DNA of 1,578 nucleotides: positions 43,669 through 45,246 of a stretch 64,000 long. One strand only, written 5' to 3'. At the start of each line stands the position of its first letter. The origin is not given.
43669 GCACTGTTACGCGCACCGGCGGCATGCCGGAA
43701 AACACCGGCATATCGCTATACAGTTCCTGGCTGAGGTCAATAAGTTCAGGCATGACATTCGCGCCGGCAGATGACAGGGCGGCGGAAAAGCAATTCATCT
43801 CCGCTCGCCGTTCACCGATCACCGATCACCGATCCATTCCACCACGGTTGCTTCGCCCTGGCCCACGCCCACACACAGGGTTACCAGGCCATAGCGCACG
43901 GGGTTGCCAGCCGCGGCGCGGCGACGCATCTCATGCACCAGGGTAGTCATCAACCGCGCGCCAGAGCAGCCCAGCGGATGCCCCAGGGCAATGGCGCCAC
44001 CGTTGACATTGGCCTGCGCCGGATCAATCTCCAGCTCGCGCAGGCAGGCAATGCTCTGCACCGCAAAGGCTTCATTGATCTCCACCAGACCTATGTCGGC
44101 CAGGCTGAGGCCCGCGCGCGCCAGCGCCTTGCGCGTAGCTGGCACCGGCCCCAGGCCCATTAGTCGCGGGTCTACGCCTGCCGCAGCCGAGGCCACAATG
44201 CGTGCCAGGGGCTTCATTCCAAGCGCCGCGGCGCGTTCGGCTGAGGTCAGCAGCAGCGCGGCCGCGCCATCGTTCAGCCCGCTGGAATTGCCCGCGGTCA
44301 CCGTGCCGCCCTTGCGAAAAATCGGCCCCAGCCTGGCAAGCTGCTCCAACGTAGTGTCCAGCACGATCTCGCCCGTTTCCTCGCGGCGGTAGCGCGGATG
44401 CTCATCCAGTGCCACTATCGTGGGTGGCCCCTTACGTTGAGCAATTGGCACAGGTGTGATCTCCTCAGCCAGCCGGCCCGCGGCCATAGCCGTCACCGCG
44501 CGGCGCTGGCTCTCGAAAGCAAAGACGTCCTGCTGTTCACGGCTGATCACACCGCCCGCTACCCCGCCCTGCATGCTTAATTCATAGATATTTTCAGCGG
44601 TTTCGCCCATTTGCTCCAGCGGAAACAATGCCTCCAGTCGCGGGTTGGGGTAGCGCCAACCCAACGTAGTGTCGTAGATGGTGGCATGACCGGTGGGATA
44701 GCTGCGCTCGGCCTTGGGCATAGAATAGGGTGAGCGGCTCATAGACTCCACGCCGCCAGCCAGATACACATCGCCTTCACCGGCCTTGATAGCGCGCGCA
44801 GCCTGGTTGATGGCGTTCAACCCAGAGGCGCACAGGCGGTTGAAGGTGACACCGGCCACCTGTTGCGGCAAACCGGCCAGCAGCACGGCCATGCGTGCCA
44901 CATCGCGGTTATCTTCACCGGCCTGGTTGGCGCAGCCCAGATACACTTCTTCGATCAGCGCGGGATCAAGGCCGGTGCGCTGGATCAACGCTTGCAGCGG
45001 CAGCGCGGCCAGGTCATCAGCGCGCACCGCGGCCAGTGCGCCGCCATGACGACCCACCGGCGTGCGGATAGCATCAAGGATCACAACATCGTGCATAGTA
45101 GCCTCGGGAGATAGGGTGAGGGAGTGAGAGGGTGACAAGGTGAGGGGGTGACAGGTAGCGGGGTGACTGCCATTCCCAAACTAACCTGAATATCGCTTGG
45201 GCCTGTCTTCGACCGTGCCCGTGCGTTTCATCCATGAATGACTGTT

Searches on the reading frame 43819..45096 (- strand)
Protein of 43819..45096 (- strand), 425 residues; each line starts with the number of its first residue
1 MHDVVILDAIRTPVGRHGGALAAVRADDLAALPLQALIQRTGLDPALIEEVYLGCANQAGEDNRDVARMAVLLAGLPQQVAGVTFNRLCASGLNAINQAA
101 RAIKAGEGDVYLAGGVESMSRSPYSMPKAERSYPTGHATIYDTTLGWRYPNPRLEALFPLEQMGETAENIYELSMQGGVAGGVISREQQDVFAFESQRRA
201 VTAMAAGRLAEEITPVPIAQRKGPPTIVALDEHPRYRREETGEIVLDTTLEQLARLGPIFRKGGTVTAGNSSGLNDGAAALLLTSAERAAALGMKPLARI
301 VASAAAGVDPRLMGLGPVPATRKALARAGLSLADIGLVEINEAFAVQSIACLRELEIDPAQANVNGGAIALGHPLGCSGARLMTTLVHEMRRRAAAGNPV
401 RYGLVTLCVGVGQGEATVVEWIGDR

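Call 47: search_protein_families(library=ncbifam, proteins=[window:43819-45096:-], max_evalue=0.00001)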
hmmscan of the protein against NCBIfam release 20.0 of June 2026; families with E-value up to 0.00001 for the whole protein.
window:43819-45096:- (425 aa): 42 families (the best 25 are shown)
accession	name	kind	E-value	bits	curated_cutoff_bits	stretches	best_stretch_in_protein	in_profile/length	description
NF006551.0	PRK09050.1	subfamily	9.5e-160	532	605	1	1-421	1-400/401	3-oxoadipyl-CoA thiolase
TIGR02430.1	pcaF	equivalog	2.7e-157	523.9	597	1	3-421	2-399/400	3-oxoadipyl-CoA thiolase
NF006001.0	PRK08131.1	equivalog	4.7e-140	467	622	1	1-421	1-399/401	3-oxoadipyl-CoA thiolase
TIGR01930.1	AcCoA-C-Actrans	subfamily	2.4e-129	431.6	240.55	1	6-420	1-385/385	acetyl-CoA C-acyltransferase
NF004206.0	PRK05656.1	subfamily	9.8e-120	400.2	688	1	1-420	1-391/392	acetyl-CoA C-acetyltransferase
NF004853.0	PRK06205.1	subfamily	4e-115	385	551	1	1-420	1-401/404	acetyl-CoA C-acetyltransferase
NF006552.0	PRK09051.1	subfamily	1.2e-114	383.6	565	1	2-421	4-394/395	beta-ketothiolase BktB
NF006510.0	PRK08947.1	equivalog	3.4e-111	371.9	519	2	183-420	159-385/387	acetyl-CoA C-acyltransferase FadA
NF006553.0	PRK09052.1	equivalog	9.4e-107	357.5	567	2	183-420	166-397/399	acetyl-CoA C-acyltransferase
NF005890.0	PRK07851.1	equivalog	3.1e-104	349.2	580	1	1-421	1-404/406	acetyl-CoA C-acetyltransferase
NF005805.0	PRK07661.1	equivalog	2.2e-102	342.9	633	1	1-421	1-390/391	acetyl-CoA C-acetyltransferase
NF006086.0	PRK08235.1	equivalog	4.5e-102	342.1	526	1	1-420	1-391/393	acetyl-CoA C-acetyltransferase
NF042999.1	bketothiol_BktB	equivalog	1.5e-101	340.5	725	1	2-420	3-392/394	beta-ketothiolase BktB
TIGR02445.1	fadA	equivalog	7.3e-101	337.9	591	2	181-420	157-383/385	acetyl-CoA C-acyltransferase FadA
NF005865.0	PRK07801.1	equivalog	6e-95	318.7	591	1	1-420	1-380/382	acetyl-CoA C-acetyltransferase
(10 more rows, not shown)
